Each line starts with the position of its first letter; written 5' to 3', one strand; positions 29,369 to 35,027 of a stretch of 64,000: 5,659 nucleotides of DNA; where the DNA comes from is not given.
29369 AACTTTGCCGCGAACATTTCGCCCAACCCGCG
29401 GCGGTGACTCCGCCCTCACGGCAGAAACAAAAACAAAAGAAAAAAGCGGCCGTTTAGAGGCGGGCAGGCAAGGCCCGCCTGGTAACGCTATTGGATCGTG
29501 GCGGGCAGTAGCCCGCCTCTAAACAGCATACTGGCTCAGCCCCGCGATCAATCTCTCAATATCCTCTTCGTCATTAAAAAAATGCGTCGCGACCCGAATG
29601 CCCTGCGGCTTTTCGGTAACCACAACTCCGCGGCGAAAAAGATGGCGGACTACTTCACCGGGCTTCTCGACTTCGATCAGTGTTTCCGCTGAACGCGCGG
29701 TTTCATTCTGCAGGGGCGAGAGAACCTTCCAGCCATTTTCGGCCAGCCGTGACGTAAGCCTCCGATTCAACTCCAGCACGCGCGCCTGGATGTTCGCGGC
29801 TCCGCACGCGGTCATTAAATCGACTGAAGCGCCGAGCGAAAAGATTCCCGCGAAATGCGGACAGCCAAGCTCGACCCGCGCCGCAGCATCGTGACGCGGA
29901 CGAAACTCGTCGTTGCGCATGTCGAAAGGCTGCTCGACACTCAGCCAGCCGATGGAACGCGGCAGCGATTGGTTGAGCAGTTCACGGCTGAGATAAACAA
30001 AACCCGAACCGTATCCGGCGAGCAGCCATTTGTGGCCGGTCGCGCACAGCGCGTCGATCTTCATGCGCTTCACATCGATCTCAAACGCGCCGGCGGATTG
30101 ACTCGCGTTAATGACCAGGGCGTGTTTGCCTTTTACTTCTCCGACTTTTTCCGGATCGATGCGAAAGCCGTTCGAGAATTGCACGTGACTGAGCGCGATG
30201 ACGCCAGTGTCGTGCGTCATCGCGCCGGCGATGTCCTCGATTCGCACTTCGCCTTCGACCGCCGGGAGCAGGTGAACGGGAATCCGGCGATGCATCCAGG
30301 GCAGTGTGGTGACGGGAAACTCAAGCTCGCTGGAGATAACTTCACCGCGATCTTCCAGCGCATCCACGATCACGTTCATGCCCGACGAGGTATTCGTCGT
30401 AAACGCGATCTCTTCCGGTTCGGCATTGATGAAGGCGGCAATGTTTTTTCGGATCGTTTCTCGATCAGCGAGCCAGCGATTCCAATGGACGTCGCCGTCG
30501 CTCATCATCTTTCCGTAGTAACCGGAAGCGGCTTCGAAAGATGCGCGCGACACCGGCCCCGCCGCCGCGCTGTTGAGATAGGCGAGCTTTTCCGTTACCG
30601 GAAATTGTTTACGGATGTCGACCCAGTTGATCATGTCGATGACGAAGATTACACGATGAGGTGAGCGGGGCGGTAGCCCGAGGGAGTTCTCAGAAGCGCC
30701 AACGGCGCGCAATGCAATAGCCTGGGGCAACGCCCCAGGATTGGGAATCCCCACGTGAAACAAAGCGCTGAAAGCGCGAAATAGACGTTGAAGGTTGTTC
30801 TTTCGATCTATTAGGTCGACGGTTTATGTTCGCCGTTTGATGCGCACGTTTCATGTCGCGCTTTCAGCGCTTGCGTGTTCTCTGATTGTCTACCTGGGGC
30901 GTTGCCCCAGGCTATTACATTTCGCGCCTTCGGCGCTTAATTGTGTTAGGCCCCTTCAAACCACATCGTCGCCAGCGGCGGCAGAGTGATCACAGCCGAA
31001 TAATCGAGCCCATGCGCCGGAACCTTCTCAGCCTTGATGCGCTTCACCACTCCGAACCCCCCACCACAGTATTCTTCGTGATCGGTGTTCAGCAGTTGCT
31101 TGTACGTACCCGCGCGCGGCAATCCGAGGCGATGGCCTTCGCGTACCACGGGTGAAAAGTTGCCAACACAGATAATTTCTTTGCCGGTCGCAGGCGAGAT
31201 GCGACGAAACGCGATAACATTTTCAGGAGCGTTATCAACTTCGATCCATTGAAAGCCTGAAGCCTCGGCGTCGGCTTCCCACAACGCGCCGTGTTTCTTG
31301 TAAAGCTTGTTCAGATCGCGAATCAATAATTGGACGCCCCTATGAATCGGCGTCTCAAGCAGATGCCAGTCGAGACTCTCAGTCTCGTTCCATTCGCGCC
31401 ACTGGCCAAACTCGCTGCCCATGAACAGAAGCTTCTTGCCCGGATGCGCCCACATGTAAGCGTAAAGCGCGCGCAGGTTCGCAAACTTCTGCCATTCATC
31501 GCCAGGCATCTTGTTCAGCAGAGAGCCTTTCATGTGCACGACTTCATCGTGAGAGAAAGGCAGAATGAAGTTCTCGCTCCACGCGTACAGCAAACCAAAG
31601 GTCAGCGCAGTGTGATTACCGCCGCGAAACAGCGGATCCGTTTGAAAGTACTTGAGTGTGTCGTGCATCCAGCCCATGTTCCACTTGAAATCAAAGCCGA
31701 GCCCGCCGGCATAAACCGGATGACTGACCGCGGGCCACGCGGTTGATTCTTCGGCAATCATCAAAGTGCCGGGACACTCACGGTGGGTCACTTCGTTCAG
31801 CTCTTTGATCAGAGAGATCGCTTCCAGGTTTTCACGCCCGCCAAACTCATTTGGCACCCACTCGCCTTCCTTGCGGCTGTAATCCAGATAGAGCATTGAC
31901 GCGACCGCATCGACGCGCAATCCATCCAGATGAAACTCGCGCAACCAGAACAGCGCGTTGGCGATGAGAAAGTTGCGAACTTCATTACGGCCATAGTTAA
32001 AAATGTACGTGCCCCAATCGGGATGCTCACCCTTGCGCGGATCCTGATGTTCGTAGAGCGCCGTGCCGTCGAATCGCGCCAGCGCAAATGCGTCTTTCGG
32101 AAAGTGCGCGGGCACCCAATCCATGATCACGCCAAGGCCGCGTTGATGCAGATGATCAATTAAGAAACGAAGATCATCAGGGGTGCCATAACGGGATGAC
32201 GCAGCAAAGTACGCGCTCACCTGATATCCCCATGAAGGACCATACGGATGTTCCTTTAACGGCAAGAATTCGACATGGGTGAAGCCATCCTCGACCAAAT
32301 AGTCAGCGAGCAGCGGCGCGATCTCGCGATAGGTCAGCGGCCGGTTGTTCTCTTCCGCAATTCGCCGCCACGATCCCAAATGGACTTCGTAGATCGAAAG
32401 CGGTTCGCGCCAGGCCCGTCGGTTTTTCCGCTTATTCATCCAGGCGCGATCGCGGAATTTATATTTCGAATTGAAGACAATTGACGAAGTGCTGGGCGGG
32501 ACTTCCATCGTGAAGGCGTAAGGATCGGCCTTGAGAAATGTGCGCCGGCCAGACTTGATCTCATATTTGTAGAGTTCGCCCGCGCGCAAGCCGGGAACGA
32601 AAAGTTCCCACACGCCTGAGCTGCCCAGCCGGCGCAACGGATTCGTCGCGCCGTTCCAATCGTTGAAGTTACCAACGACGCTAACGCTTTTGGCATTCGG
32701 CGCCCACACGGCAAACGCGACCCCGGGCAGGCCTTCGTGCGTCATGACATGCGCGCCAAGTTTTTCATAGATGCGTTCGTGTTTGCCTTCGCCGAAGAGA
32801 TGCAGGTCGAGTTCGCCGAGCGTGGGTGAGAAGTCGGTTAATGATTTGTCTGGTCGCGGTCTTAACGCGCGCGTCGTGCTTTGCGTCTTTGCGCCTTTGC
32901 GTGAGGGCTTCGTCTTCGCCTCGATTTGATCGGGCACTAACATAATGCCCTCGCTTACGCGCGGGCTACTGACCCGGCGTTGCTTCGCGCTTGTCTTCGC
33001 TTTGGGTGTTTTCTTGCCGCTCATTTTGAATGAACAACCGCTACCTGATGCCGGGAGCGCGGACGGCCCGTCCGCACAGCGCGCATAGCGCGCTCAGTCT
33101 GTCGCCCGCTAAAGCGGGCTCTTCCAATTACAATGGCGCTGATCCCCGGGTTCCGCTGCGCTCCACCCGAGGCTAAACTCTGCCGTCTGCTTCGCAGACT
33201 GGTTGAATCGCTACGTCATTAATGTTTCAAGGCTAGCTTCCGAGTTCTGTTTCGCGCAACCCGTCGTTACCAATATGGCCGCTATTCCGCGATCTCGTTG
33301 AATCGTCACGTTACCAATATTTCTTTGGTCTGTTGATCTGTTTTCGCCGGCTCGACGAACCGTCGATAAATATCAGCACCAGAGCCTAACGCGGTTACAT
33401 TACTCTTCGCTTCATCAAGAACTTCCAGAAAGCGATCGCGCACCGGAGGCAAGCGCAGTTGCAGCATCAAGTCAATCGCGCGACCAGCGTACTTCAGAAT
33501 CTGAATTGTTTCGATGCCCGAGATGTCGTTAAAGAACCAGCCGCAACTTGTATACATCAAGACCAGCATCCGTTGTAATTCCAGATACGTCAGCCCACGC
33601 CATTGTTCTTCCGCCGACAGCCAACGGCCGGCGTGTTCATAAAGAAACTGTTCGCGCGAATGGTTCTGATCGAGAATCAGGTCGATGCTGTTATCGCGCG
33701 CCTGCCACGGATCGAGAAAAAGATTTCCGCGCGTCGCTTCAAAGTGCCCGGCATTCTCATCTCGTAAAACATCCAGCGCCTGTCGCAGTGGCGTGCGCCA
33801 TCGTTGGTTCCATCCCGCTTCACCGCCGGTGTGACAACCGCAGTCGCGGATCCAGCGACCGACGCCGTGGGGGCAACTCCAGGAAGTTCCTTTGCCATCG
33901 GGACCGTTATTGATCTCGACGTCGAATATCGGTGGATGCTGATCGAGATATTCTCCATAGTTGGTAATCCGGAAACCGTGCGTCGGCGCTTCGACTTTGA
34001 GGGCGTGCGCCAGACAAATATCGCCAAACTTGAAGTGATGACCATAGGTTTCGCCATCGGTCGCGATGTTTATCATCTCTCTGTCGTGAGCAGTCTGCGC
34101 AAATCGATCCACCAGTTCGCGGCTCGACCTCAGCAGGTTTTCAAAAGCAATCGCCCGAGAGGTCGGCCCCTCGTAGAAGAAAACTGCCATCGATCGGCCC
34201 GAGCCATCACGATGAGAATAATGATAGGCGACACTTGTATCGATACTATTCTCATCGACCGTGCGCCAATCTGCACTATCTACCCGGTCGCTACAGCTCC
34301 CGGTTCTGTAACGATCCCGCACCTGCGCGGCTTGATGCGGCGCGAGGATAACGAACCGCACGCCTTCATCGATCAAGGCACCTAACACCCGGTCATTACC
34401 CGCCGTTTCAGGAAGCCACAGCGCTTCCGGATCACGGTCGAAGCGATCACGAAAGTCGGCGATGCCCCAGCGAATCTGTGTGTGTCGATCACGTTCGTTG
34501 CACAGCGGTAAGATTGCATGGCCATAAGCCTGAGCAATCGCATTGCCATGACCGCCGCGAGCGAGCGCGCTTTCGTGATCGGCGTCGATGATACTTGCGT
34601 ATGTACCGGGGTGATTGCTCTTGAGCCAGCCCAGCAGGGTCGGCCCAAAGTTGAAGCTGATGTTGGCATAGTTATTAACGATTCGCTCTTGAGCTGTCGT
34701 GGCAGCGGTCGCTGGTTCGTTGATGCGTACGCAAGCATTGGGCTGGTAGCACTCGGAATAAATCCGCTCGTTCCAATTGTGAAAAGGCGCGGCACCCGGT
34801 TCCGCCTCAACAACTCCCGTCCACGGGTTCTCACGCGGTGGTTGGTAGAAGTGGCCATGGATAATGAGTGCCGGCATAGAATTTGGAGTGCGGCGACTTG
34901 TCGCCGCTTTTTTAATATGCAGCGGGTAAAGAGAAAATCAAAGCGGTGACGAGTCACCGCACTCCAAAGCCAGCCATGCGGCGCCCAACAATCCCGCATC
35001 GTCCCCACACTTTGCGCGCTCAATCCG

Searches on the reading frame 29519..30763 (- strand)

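Call 5: search_protein_families(library=pfam, proteins=[window:29519-30763:-], max_evalue=0.001)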
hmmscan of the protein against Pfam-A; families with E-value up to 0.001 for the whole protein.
window:29519-30763:- (414 aa): 2 families
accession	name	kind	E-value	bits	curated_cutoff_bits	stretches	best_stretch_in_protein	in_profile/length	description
PF00266.25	Aminotran_5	-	2.6e-35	122.5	21.5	1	62-382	2-335/371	Aminotransferase class-V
PF22580.2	KYNU_C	-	0.00011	22.6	27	1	327-407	3-88/90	Kynureninase C-terminal domain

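Call 6: search_protein_families(library=ncbifam, proteins=[window:29519-30763:-], max_evalue=0.001)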
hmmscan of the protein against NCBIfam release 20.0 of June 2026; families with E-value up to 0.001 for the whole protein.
window:29519-30763:- (414 aa): 22 families
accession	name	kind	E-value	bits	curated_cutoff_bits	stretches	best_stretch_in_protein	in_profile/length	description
TIGR01979.1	sufS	subfamily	6.9e-32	110.8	475.1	1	50-411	3-397/403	SufS family cysteine desulfurase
TIGR01977.1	am_tr_V_EF2568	hypoth_equivalog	4.5e-24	85.2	377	1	102-347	47-294/376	cysteine desulfurase family protein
NF008126.0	PRK10874.1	equivalog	2.5e-18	66.4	607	1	45-340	4-312/401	cysteine desulfurase CsdA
NF040779.1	Sec_lyase_SclA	exception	2.8e-18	66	525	1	104-358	48-305/378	selenocysteine lyase SclA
TIGR03392.1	FeS_syn_CsdA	equivalog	4.7e-18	65.5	493.6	1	48-339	4-308/398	cysteine desulfurase CsdA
NF006791.0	PRK09295.1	equivalog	1.1e-17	64.3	661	1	58-332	22-309/406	cysteine desulfurase SufS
NF051467.1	peri_mod_PvdN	equivalog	2.7e-15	56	650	1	47-411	40-423/425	pyoverdine-tailoring periplasmic protein PvdN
TIGR03402.1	FeS_nifS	equivalog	1.3e-14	53.8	530.75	1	101-262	44-214/379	cysteine desulfurase NifS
TIGR04343.1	egtE_PLP_lyase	equivalog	6.9e-14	51.4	400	1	63-381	17-330/370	ergothioneine biosynthesis PLP-dependent enzyme EgtE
NF041166.1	f2_encap_cargo1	exception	4.2e-13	49.3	800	1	98-341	283-539/623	family 2A encapsulin nanocompartment cargo protein cysteine desulfurase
TIGR01814.1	kynureninase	equivalog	1.4e-12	47.3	246.4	1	59-410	27-396/400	kynureninase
NF010611.0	PRK14012.1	equivalog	1.4e-11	43.9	548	1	92-260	42-222/406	IscS subfamily cysteine desulfurase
TIGR02006.1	IscS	equivalog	2.4e-10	40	643.2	1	62-260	6-218/402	IscS subfamily cysteine desulfurase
NF002806.0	PRK02948.1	subfamily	3.8e-09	36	304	1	61-259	2-213/381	IscS subfamily cysteine desulfurase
TIGR03235.1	DNA_S_dndA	equivalog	5.3e-09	35.8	480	1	83-260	26-214/353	cysteine desulfurase DndA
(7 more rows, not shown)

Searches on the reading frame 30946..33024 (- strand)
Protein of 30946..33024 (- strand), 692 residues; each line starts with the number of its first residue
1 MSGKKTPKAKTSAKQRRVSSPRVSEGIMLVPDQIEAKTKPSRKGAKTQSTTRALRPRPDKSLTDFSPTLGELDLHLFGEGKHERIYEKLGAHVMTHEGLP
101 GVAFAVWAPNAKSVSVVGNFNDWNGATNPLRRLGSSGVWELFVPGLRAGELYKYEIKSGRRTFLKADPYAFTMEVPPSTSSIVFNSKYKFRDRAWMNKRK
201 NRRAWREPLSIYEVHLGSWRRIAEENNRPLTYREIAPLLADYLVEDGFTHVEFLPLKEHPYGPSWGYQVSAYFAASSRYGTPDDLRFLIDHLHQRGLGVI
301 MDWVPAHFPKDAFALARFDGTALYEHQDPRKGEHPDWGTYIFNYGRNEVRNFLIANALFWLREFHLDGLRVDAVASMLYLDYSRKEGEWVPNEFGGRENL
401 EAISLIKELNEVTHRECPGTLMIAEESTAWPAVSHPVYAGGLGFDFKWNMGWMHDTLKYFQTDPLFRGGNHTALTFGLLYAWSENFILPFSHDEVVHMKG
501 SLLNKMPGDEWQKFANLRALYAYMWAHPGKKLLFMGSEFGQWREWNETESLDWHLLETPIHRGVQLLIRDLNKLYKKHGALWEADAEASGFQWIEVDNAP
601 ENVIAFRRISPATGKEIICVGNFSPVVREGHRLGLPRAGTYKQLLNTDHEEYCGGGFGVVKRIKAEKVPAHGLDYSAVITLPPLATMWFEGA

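Call 27: search_protein_families(library=pfam, proteins=[window:30946-33024:-], max_evalue=0.00001)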
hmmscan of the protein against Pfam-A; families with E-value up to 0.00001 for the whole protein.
window:30946-33024:- (692 aa): 3 families
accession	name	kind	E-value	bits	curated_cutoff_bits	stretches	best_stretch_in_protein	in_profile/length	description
PF02922.24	CBM_48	-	3.5e-23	82.2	22.4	1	88-170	1-83/83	Carbohydrate-binding module 48 (Isoamylase N-terminal domain)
PF02806.24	Alpha-amylase_C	-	1.1e-19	71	21.2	1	593-690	1-93/95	Alpha amylase, C-terminal all-beta domain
PF00128.31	Alpha-amylase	-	8.1e-14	52.1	22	1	241-461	26-275/446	Alpha amylase, catalytic domain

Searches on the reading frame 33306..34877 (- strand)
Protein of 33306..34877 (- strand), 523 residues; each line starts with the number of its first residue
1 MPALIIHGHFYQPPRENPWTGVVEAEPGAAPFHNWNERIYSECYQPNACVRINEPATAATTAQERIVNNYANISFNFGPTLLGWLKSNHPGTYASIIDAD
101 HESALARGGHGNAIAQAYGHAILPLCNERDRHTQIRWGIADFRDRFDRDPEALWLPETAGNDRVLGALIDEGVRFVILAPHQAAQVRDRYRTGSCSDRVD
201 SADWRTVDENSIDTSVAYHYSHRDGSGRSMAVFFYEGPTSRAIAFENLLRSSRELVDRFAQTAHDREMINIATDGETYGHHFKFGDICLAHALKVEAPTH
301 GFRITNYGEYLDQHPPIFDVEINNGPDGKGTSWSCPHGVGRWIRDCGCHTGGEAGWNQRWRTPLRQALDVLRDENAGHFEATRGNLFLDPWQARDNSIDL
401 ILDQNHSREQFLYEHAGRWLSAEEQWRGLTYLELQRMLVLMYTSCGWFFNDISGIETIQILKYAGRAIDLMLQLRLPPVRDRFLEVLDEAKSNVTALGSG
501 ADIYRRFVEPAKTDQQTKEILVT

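Call 27: search_protein_families(library=pfam, proteins=[window:33306-34877:-], max_evalue=0.00001)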
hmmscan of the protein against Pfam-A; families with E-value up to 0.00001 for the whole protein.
window:33306-34877:- (523 aa): 2 families
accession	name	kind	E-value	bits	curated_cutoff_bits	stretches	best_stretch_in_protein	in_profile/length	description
PF12055.13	DUF3536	-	2.9e-62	211.1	25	1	356-516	1-162/284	Domain of unknown function (DUF3536)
PF03065.20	Glyco_hydro_57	-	4.6e-19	69.3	21.2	1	105-316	97-284/291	Glycosyl hydrolase family 57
